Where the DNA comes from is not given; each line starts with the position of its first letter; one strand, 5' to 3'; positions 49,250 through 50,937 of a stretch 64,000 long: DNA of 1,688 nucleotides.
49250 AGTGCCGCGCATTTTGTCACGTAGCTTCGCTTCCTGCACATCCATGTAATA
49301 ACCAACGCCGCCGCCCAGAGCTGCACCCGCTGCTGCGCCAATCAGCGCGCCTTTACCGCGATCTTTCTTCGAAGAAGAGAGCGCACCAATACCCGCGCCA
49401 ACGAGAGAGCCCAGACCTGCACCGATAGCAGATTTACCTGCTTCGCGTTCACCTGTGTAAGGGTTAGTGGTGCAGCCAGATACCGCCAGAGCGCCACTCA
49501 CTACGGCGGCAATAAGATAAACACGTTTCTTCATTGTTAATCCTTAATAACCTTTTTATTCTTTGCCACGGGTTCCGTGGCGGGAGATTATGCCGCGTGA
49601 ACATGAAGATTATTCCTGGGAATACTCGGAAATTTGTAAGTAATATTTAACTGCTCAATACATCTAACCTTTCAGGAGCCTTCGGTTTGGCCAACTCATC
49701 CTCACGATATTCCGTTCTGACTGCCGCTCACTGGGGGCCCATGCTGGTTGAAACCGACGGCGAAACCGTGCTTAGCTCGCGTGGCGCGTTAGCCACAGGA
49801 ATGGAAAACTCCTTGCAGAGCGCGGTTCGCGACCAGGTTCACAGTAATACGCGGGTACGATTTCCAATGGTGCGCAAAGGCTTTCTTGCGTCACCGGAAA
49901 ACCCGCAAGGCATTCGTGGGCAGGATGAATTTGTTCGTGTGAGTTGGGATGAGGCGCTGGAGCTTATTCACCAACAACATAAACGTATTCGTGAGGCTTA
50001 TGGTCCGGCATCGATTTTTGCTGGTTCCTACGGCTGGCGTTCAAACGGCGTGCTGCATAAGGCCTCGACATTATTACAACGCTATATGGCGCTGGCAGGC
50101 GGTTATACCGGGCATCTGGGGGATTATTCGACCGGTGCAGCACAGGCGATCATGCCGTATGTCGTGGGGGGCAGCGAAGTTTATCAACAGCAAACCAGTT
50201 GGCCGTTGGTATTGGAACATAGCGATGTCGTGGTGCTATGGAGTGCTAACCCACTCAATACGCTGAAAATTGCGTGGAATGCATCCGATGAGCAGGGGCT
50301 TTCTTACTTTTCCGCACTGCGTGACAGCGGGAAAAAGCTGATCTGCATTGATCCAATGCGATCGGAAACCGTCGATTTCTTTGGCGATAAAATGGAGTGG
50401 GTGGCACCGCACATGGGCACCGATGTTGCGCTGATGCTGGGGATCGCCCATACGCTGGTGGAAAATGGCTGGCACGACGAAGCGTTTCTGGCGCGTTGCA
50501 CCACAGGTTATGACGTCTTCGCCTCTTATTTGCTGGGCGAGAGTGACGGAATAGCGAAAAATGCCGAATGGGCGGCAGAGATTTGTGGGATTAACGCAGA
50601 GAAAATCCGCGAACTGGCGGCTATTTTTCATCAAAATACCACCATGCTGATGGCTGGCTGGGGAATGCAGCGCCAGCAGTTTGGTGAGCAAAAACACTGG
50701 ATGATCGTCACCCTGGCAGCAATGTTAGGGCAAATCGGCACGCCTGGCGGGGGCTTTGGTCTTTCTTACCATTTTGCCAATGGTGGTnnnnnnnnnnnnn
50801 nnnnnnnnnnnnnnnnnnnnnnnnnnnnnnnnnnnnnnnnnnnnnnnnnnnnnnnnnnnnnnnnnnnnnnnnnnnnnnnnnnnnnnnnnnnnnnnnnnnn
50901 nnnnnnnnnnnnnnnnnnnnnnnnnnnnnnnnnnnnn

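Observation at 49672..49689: bisC appears to initiate at TTG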

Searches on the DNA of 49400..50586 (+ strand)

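Call 3: search_dna_similar(query=window:49400-50100:+, collection=ecoli_genomes, mode=near, max_rows=20, rows=spread)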
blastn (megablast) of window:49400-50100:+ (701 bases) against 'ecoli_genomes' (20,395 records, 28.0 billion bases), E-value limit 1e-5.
Records with a match: 5420; places in all: 5429; records where one place covers at least 80% of the query: 5417.
Genomes with a match: 5420 of 5426; with a place that covers at least 80% of the query: 5417. Places per genome that has any: lowest 1, median 1, highest 2. On chromosomes: 5429 places; on plasmids: 0.
Best place of each record, by identity: >=99% 1; 95-99% 5418; 90-95% 1.
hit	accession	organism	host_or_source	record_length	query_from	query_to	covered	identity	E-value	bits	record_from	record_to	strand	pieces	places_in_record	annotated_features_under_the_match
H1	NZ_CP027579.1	Escherichia coli strain 2013C-4282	Homo sapiens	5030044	1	701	100%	99.9%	0e+0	1290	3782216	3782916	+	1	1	bisC: biotin sulfoxide reductase | yiaD: OmpA family lipoprotein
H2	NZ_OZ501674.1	Escherichia coli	Homo sapiens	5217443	1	701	100%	98.1%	0e+0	1223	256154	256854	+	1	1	bisC: biotin sulfoxide reductase | yiaD: OmpA family lipoprotein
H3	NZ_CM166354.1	Escherichia coli strain CH468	Homo sapiens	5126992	2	701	100%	98.3%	0e+0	1227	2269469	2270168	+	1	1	bisC: biotin sulfoxide reductase | yiaD: OmpA family lipoprotein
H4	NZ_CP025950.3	Escherichia coli strain SCEC020023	Homo sapiens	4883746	2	701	100%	98.1%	0e+0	1221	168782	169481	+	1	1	bisC: biotin sulfoxide reductase | yiaD: OmpA family lipoprotein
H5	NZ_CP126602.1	Escherichia coli strain Ec1117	Oregano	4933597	2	701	100%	98.1%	0e+0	1221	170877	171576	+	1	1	bisC: biotin sulfoxide reductase | yiaD: OmpA family lipoprotein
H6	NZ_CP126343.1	Escherichia coli strain DAX4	water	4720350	2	701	100%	98.1%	0e+0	1221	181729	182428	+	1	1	bisC: biotin sulfoxide reductase | yiaD: OmpA family lipoprotein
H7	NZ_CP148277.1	Escherichia coli strain Z1323PEC0011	Dog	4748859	2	701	100%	98.1%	0e+0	1221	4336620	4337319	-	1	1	bisC: biotin sulfoxide reductase | yiaD: OmpA family lipoprotein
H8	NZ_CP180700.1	Escherichia coli strain CUPS05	Slaughterhouse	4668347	2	701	100%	98.1%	0e+0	1221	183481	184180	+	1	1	bisC: biotin sulfoxide reductase | yiaD: OmpA family lipoprotein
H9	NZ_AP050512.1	Escherichia coli strain AMR2684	Homo sapiens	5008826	2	701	100%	98.1%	0e+0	1221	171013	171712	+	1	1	bisC: biotin sulfoxide reductase | yiaD: OmpA family lipoprotein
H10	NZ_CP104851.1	Escherichia coli strain GYX208DH4E-2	Environment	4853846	2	701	100%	98.0%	0e+0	1216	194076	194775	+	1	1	bisC: biotin sulfoxide reductase | yiaD: OmpA family lipoprotein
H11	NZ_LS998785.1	Escherichia coli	-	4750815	2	701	100%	98.0%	0e+0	1216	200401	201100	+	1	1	bisC: biotin sulfoxide reductase | yiaD: OmpA family lipoprotein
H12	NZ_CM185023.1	Escherichia coli strain B2.3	Homo sapiens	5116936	1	701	100%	97.7%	0e+0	1206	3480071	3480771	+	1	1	bisC: biotin sulfoxide reductase | yiaD: OmpA family lipoprotein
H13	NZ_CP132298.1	Escherichia coli strain PNUSAE145745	missing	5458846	2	701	100%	97.9%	0e+0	1210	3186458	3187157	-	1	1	bisC: biotin sulfoxide reductase | yiaD: OmpA family lipoprotein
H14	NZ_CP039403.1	Escherichia coli strain 382634_2f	Homo sapiens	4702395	1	701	100%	97.6%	0e+0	1201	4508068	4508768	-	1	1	bisC: biotin sulfoxide reductase | yiaD: OmpA family lipoprotein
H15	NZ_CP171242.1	Escherichia coli Nissle 1917 strain Nissle 1917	Homo sapiens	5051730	1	701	100%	97.6%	0e+0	1201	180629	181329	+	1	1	bisC: biotin sulfoxide reductase | yiaD: OmpA family lipoprotein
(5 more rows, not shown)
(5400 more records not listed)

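Call 5: get_annotated_region(hit=H1, flank=3000)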
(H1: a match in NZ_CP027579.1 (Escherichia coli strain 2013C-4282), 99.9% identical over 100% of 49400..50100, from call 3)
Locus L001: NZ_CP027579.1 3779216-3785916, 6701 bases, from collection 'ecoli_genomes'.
description: Escherichia coli strain 2013C-4282 chromosome, complete genome
organism: Escherichia coli strain 2013C-4282 (NCBI taxid 562)
replicon: chromosome; assembly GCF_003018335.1
host: Homo sapiens; source: stool; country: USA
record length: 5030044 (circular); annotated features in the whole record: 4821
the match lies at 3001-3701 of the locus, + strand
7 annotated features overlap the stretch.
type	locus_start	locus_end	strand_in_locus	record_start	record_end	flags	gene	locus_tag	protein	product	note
CDS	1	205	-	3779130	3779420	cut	yiaG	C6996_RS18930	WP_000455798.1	HTH-type transcriptional regulator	-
CDS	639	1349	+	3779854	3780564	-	yiaF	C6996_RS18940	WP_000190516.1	DUF3053 domain-containing protein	-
CDS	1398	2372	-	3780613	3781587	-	ghrB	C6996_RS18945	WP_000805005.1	glyoxylate/hydroxypyruvate reductase GhrB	-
CDS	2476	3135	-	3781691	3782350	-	yiaD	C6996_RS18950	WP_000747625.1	OmpA family lipoprotein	-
CDS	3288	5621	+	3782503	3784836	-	bisC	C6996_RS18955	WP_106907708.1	biotin sulfoxide reductase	-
CDS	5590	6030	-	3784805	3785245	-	yiaC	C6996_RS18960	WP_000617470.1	N-acetyltransferase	-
CDS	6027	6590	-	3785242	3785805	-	tag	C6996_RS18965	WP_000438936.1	DNA-3-methyladenine glycosylase I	-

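Call 33: search_dna_similar(query=L003:1461-1541:+, collection=ecoli_genomes, mode=near, max_rows=12)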
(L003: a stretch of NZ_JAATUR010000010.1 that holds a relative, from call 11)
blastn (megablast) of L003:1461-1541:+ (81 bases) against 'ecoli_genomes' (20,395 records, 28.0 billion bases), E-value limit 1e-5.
Records with a match: 15; places in all: 15; records where one place covers at least 80% of the query: 15.
Genomes with a match: 15 of 5426; with a place that covers at least 80% of the query: 15. Places per genome that has any: lowest 1, median 1, highest 1. On chromosomes: 15 places; on plasmids: 0.
Best place of each record, by identity: 95-99% 15.
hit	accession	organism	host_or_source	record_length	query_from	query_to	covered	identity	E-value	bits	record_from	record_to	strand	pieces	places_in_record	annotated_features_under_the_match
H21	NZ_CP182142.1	Escherichia coli strain CUPF09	Pig Feces, Farm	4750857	1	81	100%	97.5%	1e-30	139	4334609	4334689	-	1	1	bisC: biotin sulfoxide reductase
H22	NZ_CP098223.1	Escherichia coli strain Z0117EC0005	Canis lupus familiaris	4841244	1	81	100%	95.1%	3e-27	128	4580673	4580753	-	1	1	bisC: biotin sulfoxide reductase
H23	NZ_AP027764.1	Escherichia coli strain 2017-02-2CC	Homo sapiens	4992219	1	81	100%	95.1%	3e-27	128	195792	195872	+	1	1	bisC: biotin sulfoxide reductase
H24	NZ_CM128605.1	Escherichia coli strain E200086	Homo sapiens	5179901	1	81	100%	95.1%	3e-27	128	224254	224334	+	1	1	bisC: biotin sulfoxide reductase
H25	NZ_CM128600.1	Escherichia coli strain E400634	Homo sapiens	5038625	1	81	100%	95.1%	3e-27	128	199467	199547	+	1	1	bisC: biotin sulfoxide reductase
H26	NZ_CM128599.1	Escherichia coli strain E500002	Homo sapiens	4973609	1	81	100%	95.1%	3e-27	128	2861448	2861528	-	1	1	bisC: biotin sulfoxide reductase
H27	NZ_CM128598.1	Escherichia coli strain E600003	Homo sapiens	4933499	1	81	100%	95.1%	3e-27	128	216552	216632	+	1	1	bisC: biotin sulfoxide reductase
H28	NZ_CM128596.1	Escherichia coli strain 100117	Homo sapiens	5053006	1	81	100%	95.1%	3e-27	128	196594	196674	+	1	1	bisC: biotin sulfoxide reductase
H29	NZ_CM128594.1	Escherichia coli strain 100248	Homo sapiens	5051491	1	81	100%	95.1%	3e-27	128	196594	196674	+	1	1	bisC: biotin sulfoxide reductase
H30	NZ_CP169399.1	Escherichia coli strain MFDS1022581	Animal source foods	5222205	1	81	100%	95.1%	3e-27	128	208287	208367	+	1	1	bisC: biotin sulfoxide reductase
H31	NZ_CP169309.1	Escherichia coli strain MFDS1019527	cattle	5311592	1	81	100%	95.1%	3e-27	128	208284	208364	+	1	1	bisC: biotin sulfoxide reductase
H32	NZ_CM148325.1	Escherichia coli strain 24A16CRGN010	Homo sapiens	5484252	1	81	100%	95.1%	3e-27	128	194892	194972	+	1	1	bisC: biotin sulfoxide reductase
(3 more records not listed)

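Call 34: search_dna_similar(query=window:49647-49727:+, collection=ecoli_genomes, mode=near, max_rows=12)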
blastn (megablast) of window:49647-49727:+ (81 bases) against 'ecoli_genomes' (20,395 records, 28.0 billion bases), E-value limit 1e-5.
Records with a match: 5420; places in all: 5421; records where one place covers at least 80% of the query: 5420.
Genomes with a match: 5420 of 5426; with a place that covers at least 80% of the query: 5420. Places per genome that has any: lowest 1, median 1, highest 2. On chromosomes: 5421 places; on plasmids: 0.
Best place of each record, by identity: >=99% 165; 95-99% 5255.
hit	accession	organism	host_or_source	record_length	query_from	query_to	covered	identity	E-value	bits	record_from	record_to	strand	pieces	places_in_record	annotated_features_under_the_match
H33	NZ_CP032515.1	Escherichia coli strain 118UI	Homo sapiens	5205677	1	81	100%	100.0%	6e-34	150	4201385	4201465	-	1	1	bisC: biotin sulfoxide reductase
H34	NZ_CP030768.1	Escherichia coli strain 2017C-4173W12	missing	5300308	1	81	100%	100.0%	6e-34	150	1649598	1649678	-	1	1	bisC: biotin sulfoxide reductase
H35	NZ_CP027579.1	Escherichia coli strain 2013C-4282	Homo sapiens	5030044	1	81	100%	100.0%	6e-34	150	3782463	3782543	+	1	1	bisC: biotin sulfoxide reductase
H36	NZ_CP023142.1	Escherichia coli strain CFSAN061770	missing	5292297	1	81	100%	100.0%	6e-34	150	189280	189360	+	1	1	bisC: biotin sulfoxide reductase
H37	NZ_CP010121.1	Escherichia coli strain C4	cow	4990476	1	81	100%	100.0%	6e-34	150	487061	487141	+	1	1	bisC: biotin sulfoxide reductase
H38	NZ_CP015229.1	Escherichia coli strain 06-00048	alfalfa sprout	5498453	1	81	100%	100.0%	6e-34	150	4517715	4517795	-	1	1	bisC: biotin sulfoxide reductase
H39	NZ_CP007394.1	Escherichia coli strain ST2747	-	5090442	1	81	100%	100.0%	6e-34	150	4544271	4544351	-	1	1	bisC: biotin sulfoxide reductase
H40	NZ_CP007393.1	Escherichia coli strain ST2747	-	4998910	1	81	100%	100.0%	6e-34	150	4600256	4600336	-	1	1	bisC: biotin sulfoxide reductase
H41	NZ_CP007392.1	Escherichia coli strain ST2747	-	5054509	1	81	100%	100.0%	6e-34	150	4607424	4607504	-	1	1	bisC: biotin sulfoxide reductase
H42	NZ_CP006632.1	Escherichia coli PCN033 strain PCN033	-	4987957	1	81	100%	100.0%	6e-34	150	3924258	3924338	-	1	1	bisC: biotin sulfoxide reductase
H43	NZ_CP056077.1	Escherichia coli strain MS1170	Gallus gallus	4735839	1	81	100%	100.0%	6e-34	150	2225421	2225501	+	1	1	bisC: biotin sulfoxide reductase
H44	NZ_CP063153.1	Escherichia coli strain M7424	Homo sapiens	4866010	1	81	100%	100.0%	6e-34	150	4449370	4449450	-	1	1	bisC: biotin sulfoxide reductase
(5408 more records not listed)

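Call 35: get_annotated_region(hit=H21, flank=200)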
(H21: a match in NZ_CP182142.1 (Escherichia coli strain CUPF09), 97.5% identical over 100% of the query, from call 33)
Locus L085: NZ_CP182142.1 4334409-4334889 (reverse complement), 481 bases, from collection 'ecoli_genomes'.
description: Escherichia coli strain CUPF09 chromosome, complete genome
organism: Escherichia coli strain CUPF09 (NCBI taxid 562)
replicon: chromosome; assembly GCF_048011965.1
host: -; source: Pig Feces, Farm; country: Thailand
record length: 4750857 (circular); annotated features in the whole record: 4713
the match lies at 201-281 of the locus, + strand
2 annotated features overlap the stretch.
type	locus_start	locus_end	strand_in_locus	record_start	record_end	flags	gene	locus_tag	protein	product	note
CDS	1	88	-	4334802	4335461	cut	yiaD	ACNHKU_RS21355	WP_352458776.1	OmpA family lipoprotein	-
CDS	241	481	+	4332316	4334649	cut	bisC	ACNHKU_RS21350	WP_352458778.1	biotin sulfoxide reductase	-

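Call 53: search_rna_families(sources=[L005, L026, L035, L025, L045, L067, L077, L016, L043, L036], threshold=evalue, max_evalue=0.1)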
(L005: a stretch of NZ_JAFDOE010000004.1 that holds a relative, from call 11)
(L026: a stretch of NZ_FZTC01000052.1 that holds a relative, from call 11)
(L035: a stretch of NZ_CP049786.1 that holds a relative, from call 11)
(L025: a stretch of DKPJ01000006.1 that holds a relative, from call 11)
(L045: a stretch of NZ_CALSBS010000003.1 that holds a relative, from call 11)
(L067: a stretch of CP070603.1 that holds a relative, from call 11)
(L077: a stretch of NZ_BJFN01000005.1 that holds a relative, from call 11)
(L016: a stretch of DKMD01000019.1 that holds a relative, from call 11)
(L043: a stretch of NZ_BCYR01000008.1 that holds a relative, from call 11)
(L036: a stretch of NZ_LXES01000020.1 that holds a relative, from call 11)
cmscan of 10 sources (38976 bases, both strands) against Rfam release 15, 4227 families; matches with E-value up to 0.1: 0.
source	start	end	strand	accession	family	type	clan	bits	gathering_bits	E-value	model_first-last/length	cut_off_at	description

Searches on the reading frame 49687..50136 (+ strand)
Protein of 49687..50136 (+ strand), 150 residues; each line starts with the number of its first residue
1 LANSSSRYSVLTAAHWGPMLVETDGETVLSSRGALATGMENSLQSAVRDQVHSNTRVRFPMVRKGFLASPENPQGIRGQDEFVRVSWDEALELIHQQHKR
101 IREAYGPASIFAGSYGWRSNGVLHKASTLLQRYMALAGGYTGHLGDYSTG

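Call 31: find_homologous_proteins(query=window:49687-50136:+, max_evalue=1e-10)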
Query window:49687-50136:+ (150 aa): 150 proteins with E <= 1e-10 among 183 candidates; the best 120 are listed.
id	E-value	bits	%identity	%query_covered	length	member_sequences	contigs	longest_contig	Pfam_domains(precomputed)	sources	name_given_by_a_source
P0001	1.1e-92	326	98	100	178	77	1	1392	PF00384.28,PF18364.7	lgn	-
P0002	1.4e-92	326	98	100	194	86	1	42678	PF00384.28,PF18364.7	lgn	-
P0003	1.2e-89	316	99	97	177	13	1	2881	PF00384.28,PF18364.7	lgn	-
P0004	8.9e-89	313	98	97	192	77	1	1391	PF00384.28,PF18364.7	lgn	-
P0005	2.4e-83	296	99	91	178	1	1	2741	PF00384.28,PF18364.7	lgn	-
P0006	3.4e-81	289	86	100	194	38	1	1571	PF00384.28,PF18364.7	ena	-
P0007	6.3e-80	285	98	88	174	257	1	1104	PF00384.28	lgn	-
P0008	2.7e-79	283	85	100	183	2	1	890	PF00384.28,PF18364.7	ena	-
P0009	8.9e-78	278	83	100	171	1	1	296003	PF00384.28,PF18364.7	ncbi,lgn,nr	ncbi:anaerobic selenocysteine-containing dehydrogenase [Yokenella regensburgei]|nr:anaerobic selenoc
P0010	1.1e-77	277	82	100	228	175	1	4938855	PF00384.28,PF18364.7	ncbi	ncbi:molybdopterin-dependent oxidoreductase, partial [Klebsiella pneumoniae]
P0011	1.6e-77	277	84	98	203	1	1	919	PF00384.28,PF18364.7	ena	-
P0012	2.4e-76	273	81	100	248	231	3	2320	PF00384.28,PF18364.7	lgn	-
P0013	4.1e-76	272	82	98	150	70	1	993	PF00384.28,PF18364.7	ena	-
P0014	4.4e-74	266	84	95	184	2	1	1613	PF00384.28,PF18364.7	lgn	-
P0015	3.2e-70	253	86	88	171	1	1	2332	PF00384.28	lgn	-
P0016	9.3e-70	252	86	88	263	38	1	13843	PF00384.28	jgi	jgi:biotin/methionine sulfoxide reductase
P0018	8.4e-69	248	86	88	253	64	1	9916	PF00384.28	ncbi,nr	ncbi:MAG: molybdopterin-dependent oxidoreductase, partial [Enterobacter asburiae]|nr:molybdopterin-d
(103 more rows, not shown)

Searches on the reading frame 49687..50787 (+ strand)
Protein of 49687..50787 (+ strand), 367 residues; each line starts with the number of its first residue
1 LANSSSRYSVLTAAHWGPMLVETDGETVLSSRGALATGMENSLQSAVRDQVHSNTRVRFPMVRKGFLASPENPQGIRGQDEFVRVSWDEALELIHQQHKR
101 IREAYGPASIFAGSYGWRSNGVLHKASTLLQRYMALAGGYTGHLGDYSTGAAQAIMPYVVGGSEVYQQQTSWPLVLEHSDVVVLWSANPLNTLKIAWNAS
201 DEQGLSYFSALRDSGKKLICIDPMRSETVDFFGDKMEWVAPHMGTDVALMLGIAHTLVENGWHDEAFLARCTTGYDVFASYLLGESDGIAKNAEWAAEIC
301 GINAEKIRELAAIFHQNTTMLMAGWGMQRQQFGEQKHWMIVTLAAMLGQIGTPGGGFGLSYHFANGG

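Call 11: find_related_loci(query=window:49687-50586:+, collection=genome_contigs, flank=1500)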
Query window:49687-50586:+ (300 aa) in genome_contigs; peptide patterns used: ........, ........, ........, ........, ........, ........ (x = any residue, [..] = any of these).
600 stretches matched a pattern (row limit reached: there are more); 581 encode a relative of the query (tblastn E <= 1e-3); the best 80 are kept; 80 distinct loci.
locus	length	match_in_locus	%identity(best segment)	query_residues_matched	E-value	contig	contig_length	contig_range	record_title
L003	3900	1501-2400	96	1-300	0e+0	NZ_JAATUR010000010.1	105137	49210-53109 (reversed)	Escherichia coli strain SCPM-O-B-8794 10length=105137, whole genome shotgun sequence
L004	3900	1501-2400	93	1-300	0e+0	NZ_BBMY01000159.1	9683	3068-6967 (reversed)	Escherichia albertii NBRC 107761 = DSM 17582 strain NBRC 107761, whole genome shotgun sequence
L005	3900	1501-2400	89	1-300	0e+0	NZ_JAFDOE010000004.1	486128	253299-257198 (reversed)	Citrobacter sp. FP75 contig4, whole genome shotgun sequence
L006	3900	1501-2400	88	1-300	0e+0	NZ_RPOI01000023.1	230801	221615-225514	Citrobacter youngae strain CCUG 30791 citrobacter_youngae_CCUG30791T_0000023, whole genome shotgun sequence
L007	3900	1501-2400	88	1-300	0e+0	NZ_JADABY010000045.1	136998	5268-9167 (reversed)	Citrobacter sp. Res13-Sevr-PEB04-36 seq_tig45, whole genome shotgun sequence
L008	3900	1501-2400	87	1-300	0e+0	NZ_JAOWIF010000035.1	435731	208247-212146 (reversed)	Citrobacter sp. Cu233 228, whole genome shotgun sequence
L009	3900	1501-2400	87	1-300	0e+0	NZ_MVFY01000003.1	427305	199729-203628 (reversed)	Citrobacter portucalensis strain A60 A60_S7_L001_NODE_3_length_427305_cov_22.1798, whole genome shotgun sequence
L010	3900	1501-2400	87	1-300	0e+0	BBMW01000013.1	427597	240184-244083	Citrobacter werkmanii NBRC 105721 DNA, contig: CIWKM13, whole genome shotgun sequence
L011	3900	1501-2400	87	1-300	0e+0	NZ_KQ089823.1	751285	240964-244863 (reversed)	Citrobacter sp. MGH106 aetzL-supercont1.2, whole genome shotgun sequence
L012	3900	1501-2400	87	1-300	0e+0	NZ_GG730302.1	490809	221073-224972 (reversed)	Citrobacter youngae ATCC 29220 Scfld3, whole genome shotgun sequence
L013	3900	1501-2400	87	1-300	0e+0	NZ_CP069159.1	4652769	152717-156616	Citrobacter sp. R56 chromosome, complete genome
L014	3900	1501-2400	87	1-300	0e+0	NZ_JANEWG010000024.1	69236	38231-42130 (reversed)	Citrobacter sp. Awk 4 510132-22-24, whole genome shotgun sequence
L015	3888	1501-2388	88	5-300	0e+0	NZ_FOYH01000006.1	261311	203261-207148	Enterobacter sp. kpr-6, whole genome shotgun sequence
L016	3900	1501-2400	84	1-300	0e+0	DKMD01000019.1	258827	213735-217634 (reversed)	MAG TPA_asm: Pluralibacter sp. UBA7423 UBA7423_contig_14, whole genome shotgun sequence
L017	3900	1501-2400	86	1-300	0e+0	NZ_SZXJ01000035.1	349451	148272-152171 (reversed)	Citrobacter sp. wls619 contig19, whole genome shotgun sequence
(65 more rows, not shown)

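Call 77: search_protein_representatives(protein=window:49687-50787:+)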
Query: 367 residues. Proteins with E-value up to 0.001 (for the whole library): 5053; up to 1e-10: 1806; up to 1e-30: 292. The best 150 are listed.
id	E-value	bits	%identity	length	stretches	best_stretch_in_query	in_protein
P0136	8.3e-219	742.7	88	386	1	7-367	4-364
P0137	1.0e-160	551.5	64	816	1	9-367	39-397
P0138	1.6e-134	465.4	57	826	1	8-367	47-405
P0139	1.6e-133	462.1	56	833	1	9-367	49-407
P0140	1.6e-121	422.6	54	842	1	9-367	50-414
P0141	5.4e-119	414.3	51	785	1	6-367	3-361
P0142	1.3e-112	393.2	88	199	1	122-315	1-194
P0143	2.4e-93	329.9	48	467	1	7-333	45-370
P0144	4.4e-90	319.1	48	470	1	61-365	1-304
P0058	2.4e-88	313.4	91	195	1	51-207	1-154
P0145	1.0e-85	304.8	45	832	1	43-367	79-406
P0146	1.6e-85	304.2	54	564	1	110-367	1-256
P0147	1.5e-83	297.7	40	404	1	11-367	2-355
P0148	1.1e-81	291.5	45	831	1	46-367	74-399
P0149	1.7e-79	284.3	48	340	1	8-291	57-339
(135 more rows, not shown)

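Call 79: find_encoding_contigs(protein=P0141, flank=600, max_places=4)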
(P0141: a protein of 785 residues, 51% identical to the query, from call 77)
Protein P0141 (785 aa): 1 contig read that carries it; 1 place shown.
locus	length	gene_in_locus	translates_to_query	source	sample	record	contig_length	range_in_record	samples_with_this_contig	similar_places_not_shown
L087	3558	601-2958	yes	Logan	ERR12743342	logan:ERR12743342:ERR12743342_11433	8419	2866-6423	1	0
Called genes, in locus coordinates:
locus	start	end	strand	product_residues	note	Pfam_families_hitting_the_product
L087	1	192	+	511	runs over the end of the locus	PF20154:LNT_N, PF00795:CN_hydrolase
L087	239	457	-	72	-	PF01176:eIF-1a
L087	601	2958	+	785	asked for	PF18364:Molybdopterin_N, PF00384:Molybdopterin, PF01568:Molydop_binding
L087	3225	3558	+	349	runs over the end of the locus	PF06723:MreB_Mbl, PF00022:Actin (weak), PF00012:HSP70, PF14450:FtsA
